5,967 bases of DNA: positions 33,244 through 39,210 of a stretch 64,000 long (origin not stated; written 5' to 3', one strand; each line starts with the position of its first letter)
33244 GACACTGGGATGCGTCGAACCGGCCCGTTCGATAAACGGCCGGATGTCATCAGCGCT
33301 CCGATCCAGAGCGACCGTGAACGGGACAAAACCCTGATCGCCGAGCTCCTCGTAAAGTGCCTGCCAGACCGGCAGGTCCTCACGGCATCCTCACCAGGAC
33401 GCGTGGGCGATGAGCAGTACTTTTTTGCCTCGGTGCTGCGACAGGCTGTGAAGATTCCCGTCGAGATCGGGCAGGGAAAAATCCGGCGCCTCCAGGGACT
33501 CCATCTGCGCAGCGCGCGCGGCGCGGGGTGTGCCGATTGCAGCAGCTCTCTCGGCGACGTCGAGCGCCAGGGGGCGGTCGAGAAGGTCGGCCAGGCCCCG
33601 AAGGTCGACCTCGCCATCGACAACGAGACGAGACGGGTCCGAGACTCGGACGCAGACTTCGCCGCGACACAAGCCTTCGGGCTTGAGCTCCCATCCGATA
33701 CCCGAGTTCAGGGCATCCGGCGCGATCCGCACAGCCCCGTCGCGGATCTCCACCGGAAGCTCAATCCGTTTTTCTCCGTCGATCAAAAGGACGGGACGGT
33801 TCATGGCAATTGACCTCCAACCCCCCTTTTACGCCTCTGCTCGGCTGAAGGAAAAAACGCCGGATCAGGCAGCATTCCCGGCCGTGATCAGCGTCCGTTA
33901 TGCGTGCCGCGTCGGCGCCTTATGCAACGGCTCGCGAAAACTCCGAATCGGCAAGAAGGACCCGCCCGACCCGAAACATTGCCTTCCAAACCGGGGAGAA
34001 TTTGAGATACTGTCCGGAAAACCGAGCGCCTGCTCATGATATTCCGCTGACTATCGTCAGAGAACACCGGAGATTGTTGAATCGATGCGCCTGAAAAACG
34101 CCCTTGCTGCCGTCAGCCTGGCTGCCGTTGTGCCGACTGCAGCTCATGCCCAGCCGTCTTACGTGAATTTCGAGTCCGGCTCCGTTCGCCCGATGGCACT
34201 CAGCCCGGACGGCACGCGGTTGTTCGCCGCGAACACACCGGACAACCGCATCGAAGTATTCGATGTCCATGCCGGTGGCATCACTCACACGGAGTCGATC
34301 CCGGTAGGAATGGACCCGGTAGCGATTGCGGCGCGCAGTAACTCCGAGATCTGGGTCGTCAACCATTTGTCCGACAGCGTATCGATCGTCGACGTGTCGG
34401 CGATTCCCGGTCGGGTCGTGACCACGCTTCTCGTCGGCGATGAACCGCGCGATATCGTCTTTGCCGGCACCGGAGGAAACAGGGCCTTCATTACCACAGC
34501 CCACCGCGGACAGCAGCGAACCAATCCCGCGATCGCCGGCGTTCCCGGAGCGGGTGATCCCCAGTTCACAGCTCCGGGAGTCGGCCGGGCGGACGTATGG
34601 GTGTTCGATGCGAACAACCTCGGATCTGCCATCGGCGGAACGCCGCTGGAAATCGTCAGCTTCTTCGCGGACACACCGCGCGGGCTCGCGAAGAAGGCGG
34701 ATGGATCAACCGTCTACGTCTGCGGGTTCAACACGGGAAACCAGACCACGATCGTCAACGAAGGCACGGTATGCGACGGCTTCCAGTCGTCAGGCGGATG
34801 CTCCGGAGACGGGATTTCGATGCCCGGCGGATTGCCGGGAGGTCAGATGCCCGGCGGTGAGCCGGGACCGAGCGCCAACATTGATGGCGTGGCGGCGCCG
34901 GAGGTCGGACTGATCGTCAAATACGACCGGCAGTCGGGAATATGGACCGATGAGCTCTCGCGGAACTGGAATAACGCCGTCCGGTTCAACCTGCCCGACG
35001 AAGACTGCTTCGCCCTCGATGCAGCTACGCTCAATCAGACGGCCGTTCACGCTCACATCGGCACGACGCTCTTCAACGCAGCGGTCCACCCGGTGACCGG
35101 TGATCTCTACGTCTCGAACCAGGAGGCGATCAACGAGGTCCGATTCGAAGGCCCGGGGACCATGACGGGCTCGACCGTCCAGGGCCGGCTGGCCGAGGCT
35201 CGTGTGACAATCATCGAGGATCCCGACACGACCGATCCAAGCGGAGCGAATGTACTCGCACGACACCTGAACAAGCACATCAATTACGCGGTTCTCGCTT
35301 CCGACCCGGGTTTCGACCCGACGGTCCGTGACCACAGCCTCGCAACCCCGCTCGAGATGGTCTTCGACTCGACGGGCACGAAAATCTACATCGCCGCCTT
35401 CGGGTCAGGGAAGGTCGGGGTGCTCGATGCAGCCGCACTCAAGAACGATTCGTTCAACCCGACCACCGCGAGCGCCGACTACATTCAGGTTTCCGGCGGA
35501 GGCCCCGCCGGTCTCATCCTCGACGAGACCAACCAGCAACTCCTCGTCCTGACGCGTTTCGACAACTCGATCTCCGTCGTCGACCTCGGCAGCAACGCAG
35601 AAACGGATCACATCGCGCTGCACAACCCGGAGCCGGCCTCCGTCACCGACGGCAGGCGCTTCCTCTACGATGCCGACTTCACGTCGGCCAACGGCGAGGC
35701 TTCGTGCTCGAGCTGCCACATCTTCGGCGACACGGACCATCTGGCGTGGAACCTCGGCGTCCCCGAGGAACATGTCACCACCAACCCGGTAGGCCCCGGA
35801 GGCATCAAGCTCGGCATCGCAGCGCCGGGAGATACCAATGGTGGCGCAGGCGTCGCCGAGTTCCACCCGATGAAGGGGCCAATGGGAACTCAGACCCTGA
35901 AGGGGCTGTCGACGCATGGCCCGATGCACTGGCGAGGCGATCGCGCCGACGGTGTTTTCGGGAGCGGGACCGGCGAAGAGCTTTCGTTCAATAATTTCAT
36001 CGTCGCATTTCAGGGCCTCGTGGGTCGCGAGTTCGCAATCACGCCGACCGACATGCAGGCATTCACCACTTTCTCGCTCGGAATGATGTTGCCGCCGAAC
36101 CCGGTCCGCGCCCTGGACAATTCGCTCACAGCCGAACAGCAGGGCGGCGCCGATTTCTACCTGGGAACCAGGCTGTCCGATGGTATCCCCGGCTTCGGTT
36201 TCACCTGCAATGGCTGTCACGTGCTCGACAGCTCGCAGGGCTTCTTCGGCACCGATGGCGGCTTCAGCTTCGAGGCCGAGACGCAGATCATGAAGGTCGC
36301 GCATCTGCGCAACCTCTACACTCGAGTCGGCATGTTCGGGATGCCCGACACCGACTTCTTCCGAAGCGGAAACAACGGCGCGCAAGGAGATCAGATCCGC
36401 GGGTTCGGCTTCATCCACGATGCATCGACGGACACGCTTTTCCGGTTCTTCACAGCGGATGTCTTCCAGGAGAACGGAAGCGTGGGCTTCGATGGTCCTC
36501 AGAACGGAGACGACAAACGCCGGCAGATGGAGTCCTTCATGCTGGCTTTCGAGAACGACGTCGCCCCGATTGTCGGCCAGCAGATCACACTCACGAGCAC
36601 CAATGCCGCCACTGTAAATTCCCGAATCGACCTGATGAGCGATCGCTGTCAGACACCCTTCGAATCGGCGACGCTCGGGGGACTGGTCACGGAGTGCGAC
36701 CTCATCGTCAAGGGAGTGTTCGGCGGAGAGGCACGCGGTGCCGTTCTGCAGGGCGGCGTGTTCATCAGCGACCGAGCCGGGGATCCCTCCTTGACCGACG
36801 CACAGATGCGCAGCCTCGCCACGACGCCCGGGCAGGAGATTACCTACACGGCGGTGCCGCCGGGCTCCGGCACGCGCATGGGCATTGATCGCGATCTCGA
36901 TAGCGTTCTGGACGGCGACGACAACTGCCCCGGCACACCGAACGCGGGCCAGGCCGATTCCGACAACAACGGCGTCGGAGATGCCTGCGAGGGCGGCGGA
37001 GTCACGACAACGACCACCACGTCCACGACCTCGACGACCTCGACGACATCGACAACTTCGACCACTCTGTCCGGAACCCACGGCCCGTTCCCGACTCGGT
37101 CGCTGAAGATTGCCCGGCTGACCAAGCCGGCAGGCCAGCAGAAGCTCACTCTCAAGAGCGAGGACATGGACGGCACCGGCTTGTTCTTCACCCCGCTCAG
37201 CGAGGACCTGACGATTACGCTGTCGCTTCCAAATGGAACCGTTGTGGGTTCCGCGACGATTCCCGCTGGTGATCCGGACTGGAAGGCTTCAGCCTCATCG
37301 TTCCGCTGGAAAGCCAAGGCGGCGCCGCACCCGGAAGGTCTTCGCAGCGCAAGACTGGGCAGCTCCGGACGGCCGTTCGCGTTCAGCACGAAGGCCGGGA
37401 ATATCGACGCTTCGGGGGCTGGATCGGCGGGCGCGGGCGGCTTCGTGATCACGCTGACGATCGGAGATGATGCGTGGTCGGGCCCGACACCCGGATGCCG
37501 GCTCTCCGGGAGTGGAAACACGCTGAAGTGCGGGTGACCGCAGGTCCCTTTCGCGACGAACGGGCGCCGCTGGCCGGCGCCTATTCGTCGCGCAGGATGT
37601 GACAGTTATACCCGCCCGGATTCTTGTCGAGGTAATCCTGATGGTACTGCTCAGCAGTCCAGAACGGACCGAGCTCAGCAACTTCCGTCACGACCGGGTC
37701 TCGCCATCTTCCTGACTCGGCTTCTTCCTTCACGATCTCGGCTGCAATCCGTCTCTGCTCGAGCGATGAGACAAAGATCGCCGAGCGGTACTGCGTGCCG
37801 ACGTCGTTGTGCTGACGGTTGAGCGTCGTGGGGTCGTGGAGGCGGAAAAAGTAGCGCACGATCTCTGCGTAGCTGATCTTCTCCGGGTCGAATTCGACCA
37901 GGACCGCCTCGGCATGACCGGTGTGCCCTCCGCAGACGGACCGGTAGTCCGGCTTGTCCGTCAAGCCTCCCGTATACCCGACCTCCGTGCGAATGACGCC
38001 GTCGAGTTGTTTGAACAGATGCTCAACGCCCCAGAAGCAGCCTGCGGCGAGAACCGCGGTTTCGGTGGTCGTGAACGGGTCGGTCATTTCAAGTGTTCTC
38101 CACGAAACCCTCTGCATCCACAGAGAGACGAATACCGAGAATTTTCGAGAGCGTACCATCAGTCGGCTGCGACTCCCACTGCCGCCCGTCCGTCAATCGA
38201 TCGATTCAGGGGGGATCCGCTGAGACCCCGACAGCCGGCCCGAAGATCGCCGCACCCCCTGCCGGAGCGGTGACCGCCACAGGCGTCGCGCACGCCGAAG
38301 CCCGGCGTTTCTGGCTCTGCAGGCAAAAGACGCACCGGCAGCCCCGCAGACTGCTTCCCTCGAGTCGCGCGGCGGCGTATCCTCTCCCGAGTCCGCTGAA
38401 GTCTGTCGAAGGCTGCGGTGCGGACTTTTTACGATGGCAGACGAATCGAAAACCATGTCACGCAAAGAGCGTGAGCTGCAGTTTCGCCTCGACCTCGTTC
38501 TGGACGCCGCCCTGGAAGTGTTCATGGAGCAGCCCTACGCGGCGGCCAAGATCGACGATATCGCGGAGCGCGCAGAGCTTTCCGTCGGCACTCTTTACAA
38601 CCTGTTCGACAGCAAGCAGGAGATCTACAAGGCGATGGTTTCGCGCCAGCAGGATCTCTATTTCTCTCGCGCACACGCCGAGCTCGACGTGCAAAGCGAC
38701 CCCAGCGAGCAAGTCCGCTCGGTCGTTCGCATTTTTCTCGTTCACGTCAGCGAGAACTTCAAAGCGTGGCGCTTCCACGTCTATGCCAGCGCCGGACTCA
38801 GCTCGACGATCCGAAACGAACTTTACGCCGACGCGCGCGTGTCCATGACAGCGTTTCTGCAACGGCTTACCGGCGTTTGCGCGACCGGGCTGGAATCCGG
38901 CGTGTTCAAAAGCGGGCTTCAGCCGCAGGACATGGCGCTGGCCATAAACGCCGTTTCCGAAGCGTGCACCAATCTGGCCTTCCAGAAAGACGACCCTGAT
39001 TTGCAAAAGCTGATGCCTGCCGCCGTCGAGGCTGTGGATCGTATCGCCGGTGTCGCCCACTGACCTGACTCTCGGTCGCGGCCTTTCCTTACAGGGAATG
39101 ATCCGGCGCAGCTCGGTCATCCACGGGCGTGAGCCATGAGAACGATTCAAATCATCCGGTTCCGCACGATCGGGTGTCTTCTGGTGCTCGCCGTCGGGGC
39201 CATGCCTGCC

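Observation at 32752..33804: Thioredoxin-fold gene with an in-frame UGA at the redox-active Cys position plus a SECIS-like hairpin: candidate selenoprotein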

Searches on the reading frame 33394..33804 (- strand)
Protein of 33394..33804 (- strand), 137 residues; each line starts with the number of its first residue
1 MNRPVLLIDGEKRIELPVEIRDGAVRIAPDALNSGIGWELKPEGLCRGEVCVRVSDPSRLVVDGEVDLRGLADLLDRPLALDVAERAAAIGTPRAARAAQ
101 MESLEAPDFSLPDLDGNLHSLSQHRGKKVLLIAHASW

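Call 76: find_encoding_contigs(protein=window:33394-33804:-, flank=10000, max_places=4)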
Protein window:33394-33804:- (137 aa): no gene with exactly this product is on record in the collection.

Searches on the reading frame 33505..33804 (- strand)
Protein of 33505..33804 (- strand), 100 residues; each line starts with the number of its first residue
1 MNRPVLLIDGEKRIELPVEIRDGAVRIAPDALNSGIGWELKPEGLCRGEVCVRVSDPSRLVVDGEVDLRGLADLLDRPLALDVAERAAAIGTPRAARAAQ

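Call 61: predict_structure(alignment_id=A5)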
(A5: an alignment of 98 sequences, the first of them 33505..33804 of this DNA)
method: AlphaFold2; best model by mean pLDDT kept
length: 100 residues; sequences in the alignment: 98
mean_pLDDT: 91.8   pTM: 0.83
mean pLDDT of the five models: 91.8, 90.7, 90.2, 90.2, 89.5
residues with pLDDT >= 90: 82; 70-90: 13; 50-70: 5; < 50: 0
segments of 3 or more residues with pLDDT < 50: none
pLDDT, mean of each block of 10 residues (from residue 1): 88 94 95 95 94 92 96 94 95 75
secondary structure, 60 per line:
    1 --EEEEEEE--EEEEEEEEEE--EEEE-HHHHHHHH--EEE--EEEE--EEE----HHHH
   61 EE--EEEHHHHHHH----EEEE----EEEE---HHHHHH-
elements in order: E3-9 E12-21 E24-27 H29-36 E39-41 E44-47 E50-52 H57-60 E65-67 H68-74 E79-82 E87-90 H94-99

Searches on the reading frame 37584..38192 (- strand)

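Call 24: search_protein_families(library=pfam, proteins=[window:37584-38192:-], max_evalue=0.00001)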
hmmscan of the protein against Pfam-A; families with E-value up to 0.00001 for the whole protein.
window:37584-38192:- (203 aa): 1 family
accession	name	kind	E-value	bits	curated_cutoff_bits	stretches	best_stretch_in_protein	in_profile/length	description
PF01625.27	PMSR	-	6.6e-65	218.5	23.7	1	45-196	1-152/153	Peptide methionine sulfoxide reductase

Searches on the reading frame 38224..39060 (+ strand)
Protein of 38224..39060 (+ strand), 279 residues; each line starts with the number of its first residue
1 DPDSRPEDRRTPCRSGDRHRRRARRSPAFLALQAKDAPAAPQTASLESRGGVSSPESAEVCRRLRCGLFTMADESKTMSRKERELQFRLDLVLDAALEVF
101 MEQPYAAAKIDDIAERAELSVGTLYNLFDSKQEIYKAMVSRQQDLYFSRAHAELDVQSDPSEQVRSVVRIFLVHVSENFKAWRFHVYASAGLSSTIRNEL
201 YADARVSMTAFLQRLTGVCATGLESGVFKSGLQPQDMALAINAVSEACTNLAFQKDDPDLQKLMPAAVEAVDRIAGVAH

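Call 24: search_protein_families(library=pfam, proteins=[window:38224-39060:+], max_evalue=0.00001)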
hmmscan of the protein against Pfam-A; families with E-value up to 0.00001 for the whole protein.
window:38224-39060:+ (279 aa): 1 family
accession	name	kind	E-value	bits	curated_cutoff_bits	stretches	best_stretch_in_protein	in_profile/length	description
PF00440.29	TetR_N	-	4.1e-14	52.5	24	1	93-138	2-47/47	Bacterial regulatory proteins, tetR family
